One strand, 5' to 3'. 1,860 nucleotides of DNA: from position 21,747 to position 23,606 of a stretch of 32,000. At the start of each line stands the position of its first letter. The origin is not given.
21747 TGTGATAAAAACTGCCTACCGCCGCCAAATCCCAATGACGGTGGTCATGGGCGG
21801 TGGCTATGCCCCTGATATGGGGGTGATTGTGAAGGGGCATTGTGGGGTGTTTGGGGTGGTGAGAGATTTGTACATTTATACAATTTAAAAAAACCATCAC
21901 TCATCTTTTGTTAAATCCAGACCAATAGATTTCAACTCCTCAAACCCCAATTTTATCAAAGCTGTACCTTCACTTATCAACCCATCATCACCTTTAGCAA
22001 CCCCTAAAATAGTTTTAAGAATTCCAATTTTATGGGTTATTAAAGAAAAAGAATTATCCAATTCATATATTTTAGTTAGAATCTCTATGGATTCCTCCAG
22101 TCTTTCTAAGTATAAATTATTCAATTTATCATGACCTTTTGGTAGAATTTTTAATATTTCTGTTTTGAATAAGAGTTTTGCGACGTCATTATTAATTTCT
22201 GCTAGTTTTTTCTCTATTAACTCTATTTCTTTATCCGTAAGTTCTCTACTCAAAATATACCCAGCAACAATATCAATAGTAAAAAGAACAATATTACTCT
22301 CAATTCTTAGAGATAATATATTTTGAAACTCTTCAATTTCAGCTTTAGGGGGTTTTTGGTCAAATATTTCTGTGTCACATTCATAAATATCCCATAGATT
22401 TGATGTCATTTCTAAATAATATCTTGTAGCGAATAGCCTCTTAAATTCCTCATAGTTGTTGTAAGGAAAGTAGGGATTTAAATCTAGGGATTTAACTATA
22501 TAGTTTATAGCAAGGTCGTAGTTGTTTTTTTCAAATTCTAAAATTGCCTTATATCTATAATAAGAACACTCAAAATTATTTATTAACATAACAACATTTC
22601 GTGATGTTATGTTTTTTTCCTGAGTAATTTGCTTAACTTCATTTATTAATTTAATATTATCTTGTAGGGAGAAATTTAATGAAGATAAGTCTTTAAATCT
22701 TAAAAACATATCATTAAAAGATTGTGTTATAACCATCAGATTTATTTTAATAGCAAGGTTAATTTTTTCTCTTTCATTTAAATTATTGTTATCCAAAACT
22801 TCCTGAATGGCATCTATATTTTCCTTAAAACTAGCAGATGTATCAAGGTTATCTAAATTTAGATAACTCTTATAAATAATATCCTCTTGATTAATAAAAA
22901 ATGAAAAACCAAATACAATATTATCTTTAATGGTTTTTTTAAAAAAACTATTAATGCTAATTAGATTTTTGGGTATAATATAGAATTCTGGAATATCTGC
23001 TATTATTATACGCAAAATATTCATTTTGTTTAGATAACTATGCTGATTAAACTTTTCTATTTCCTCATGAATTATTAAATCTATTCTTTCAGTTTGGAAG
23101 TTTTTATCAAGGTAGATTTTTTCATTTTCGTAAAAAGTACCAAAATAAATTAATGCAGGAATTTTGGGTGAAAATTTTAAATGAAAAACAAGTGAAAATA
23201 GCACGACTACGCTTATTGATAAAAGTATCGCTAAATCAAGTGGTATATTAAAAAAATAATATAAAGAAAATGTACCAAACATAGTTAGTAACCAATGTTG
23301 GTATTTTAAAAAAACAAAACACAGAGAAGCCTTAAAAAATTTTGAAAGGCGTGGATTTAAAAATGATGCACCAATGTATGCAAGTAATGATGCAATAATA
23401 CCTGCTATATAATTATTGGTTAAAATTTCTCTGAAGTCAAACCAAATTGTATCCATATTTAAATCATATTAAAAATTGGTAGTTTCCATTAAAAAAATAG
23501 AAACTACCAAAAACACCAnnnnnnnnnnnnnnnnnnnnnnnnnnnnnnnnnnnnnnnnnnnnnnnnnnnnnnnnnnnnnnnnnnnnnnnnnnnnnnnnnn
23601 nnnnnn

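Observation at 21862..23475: Single-gene, very low-GC insertion between a deacetylase gene and valS, encoding a 519-aa membrane-anchored helical-repeat protein of no recognisable family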

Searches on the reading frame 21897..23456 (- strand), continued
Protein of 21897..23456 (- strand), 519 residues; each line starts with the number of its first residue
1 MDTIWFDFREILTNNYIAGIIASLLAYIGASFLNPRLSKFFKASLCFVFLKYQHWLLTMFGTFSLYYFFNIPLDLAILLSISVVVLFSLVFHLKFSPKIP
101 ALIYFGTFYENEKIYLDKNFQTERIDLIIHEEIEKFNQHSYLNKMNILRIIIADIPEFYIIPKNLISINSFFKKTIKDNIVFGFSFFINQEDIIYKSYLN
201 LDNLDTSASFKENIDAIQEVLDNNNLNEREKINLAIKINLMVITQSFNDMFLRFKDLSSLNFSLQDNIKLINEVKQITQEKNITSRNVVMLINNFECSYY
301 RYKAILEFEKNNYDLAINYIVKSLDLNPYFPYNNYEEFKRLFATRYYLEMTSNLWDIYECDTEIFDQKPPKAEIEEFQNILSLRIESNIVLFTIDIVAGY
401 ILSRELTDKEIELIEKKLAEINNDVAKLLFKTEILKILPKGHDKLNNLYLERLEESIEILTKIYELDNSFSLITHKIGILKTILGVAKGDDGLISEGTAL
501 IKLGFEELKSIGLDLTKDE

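Call 82: search_protein_families(library=pfam, proteins=[L106:1070-3022:+, L106:3518-4444:+, L106:4610-5011:+, L106:5511-7787:+, L106:9907-10290:-, L106:10554-10925:+, L106:11012-12145:+, L106:12678-14009:-, L106:14401-15237:+, L106:16247-17452:+], max_evalue=0.00001)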
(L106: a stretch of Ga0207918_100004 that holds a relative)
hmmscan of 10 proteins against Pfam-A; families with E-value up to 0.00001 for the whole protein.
L106:1070-3022:+ (650 aa): 6 families
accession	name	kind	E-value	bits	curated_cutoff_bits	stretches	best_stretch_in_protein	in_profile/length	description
PF04546.19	Sigma70_ner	-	1.7e-46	159.3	29.7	1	151-382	1-208/210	Sigma-70, non-essential region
PF04539.22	Sigma70_r3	-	5e-30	103.9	25.3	1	494-569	1-76/78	Sigma-70 region 3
PF03979.19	Sigma70_r1_1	-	2.5e-25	88.7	22.5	1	17-94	2-78/81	Sigma-70 factor, region 1.1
PF04542.20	Sigma70_r2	-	4.2e-24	84.6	24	1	415-485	1-71/71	Sigma-70 region 2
PF04545.22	Sigma70_r4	-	1.6e-17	63.2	24.1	1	584-636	2-50/50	Sigma-70, region 4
PF00140.25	Sigma70_r1_2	-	2.1e-13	50.4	22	1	110-140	1-31/34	Sigma-70 factor, region 1.2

L106:3518-4444:+ (308 aa): 1 family
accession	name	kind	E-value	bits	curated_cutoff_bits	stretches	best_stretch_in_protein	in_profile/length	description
PF25539.1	Bestrophin_2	-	4.1e-108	361.7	27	1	1-289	1-288/288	Bacterial/Fungal Bestrophin protein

L106:4610-5011:+ (133 aa): 1 family
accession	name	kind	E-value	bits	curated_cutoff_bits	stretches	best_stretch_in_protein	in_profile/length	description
PF04359.20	DUF493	-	1.5e-19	70.8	24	1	49-133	2-84/84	Protein of unknown function (DUF493)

L106:5511-7787:+ (758 aa): 3 families
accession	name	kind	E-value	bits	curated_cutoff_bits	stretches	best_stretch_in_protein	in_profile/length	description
PF02867.20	Ribonuc_red_lgC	-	1.4e-140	469.8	23.9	1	225-734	1-523/523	Ribonucleotide reductase, barrel domain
PF00317.26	Ribonuc_red_lgN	-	2.4e-14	53.6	28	1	144-221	2-76/77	Ribonucleotide reductase, all-alpha domain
PF03477.21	ATP-cone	-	7.2e-14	52.5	25.8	1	7-93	1-87/88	ATP cone domain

L106:9907-10290:- (127 aa): 0 families

L106:10554-10925:+ (123 aa): 0 families

L106:11012-12145:+ (377 aa): 1 family
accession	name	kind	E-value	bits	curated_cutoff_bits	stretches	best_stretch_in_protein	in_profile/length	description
PF00268.27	Ribonuc_red_sm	-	4.5e-50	171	33.6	1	32-333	7-281/281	Ribonucleotide reductase, small chain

L106:12678-14009:- (443 aa): 5 families
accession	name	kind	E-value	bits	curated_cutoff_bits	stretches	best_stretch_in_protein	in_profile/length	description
PF13365.12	Trypsin_2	-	1.1e-34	120.7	27.6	1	124-257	1-144/144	Trypsin-like peptidase domain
PF00089.32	Trypsin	-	5.2e-18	66.1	20.6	1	121-278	24-214/220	Trypsin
PF13180.12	PDZ_2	-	3.1e-14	53.4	27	1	298-383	3-79/80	PDZ domain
PF17820.7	PDZ_6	-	1.1e-10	41.5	27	1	320-363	2-46/54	PDZ domain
PF00595.29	PDZ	-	1.8e-10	41.5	23.2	1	291-366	5-75/81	PDZ domain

L106:14401-15237:+ (278 aa): 1 family
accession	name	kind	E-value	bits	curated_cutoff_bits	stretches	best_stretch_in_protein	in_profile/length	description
PF01784.24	DUF34_NIF3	-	5.2e-61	206.9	23.4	1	16-277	3-256/256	Duf34/NIF3 (NGG1p interacting factor 3)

L106:16247-17452:+ (401 aa): 1 family
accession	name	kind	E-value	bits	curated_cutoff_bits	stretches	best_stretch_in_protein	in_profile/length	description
PF01464.25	SLT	-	1.4e-21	76.6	21.3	1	248-356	3-112/117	Transglycosylase SLT domain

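Call 85: search_dna_similar(query=window:21897-23456:-, collection=plasmids, mode=protein, max_evalue=0.001, max_rows=10)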
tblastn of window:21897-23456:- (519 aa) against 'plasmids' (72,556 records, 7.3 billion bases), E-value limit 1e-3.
No match.

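Call 86: search_dna_similar(query=window:21897-23456:-, collection=phages, mode=protein, max_evalue=0.001, max_rows=10)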
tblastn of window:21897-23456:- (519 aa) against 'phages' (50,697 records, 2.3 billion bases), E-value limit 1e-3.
No match.

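Call 92: search_protein_families(library=padloc, proteins=[L104:3143-4981:+, L104:6537-11525:+, L105:7114-8943:+, L105:10531-11223:+, L103:12735-13394:+, L103:11838-12389:-, L018:9468-9896:-, L018:12363-12731:+, L018:12748-13068:+, L106:10230-10517:+], max_evalue=0.001)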
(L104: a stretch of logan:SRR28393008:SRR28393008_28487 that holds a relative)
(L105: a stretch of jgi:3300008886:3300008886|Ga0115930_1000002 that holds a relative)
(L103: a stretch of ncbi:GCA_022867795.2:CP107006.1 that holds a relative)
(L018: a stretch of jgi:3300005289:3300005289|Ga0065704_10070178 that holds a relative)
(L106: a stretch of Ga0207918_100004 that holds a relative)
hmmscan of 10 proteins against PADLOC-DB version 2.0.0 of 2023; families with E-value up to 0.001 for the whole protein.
L104:3143-4981:+ (612 aa): 3 families
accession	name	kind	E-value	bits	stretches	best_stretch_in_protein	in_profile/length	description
PDLC05031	PDC-S49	-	5.9e-53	178.6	1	7-592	13-607/624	-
PDLC05029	PDC-S49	-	2.6e-44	150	1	7-593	12-607/619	-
PDLC05030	PDC-S49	-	3.7e-26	90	1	5-579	8-600/629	-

L104:6537-11525:+ (1662 aa): 1 family
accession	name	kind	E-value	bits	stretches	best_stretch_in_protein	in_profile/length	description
PDLC02169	Avs4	-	2.6e-146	487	1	245-1658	146-1570/1570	-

L105:7114-8943:+ (609 aa): 1 family
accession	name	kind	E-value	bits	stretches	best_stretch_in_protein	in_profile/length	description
PDLC02398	Aga_REase-PNTD1-PNTD2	-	8.3e-09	32.9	1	50-138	39-125/429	Class I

L105:10531-11223:+ (230 aa): 0 families

L103:12735-13394:+ (219 aa): 0 families

L103:11838-12389:- (183 aa): 0 families

L018:9468-9896:- (142 aa): 0 families

L018:12363-12731:+ (122 aa): 0 families

L018:12748-13068:+ (106 aa): 0 families

L106:10230-10517:+ (95 aa): 1 family
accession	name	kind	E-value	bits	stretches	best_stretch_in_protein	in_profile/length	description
PDLC01937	CARF7--CARF_RelE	-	9.6e-06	22.7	1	4-91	243-327/344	-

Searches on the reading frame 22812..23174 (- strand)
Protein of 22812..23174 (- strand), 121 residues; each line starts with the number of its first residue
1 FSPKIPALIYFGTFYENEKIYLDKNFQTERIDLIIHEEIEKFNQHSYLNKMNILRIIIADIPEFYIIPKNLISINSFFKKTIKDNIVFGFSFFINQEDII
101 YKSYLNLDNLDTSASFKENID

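Call 59: predict_structure(alignment_id=A3)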
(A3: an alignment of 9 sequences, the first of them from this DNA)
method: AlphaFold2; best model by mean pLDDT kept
length: 121 residues; sequences in the alignment: 9
mean_pLDDT: 50.2   pTM: 0.43
mean pLDDT of the five models: 50.2, 43.9, 42.9, 39.5, 39.4
residues with pLDDT >= 90: 0; 70-90: 0; 50-70: 57; < 50: 64
segments of 3 or more residues with pLDDT < 50: 1-7, 17-24, 46-72, 106-121
pLDDT, mean of each block of 10 residues (from residue 1): 47 50 54 65 52 45 35 52 54 60 50 41 30
secondary structure, 60 per line:
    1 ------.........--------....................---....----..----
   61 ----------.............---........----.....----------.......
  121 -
elements in order: E7-15 H24-43 H47-50 H71-83 E87-94 E99-103 H114-120

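Call 90: search_solved_structures(query=A4, max_evalue=10)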
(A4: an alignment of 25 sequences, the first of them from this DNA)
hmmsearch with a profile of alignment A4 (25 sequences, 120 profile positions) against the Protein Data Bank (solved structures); distinct sequences matched with E-value up to 10: 6.
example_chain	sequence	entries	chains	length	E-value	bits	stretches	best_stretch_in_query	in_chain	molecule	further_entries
2gqf_A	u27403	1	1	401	0.39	13.9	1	12-47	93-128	Hypothetical protein HI0933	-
1e96_B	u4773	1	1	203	0.48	13.6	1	59-94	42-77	NEUTROPHIL CYTOSOL FACTOR 2 (NCF-2) TPR DOMAIN, RESIDUES 1-203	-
1wm5_A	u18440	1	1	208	0.5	13.5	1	59-94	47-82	Neutrophil cytosol factor 2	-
1hh8_A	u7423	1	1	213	0.52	13.5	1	59-94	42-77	NEUTROPHIL CYTOSOL FACTOR 2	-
8wej_D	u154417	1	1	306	0.92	12.7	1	59-94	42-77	Neutrophil cytosolic factor 2 (65kDa, chronic granulomatous disease, autosomal 2), isoform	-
6nd4_K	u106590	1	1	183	1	12.5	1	36-107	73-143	Utp9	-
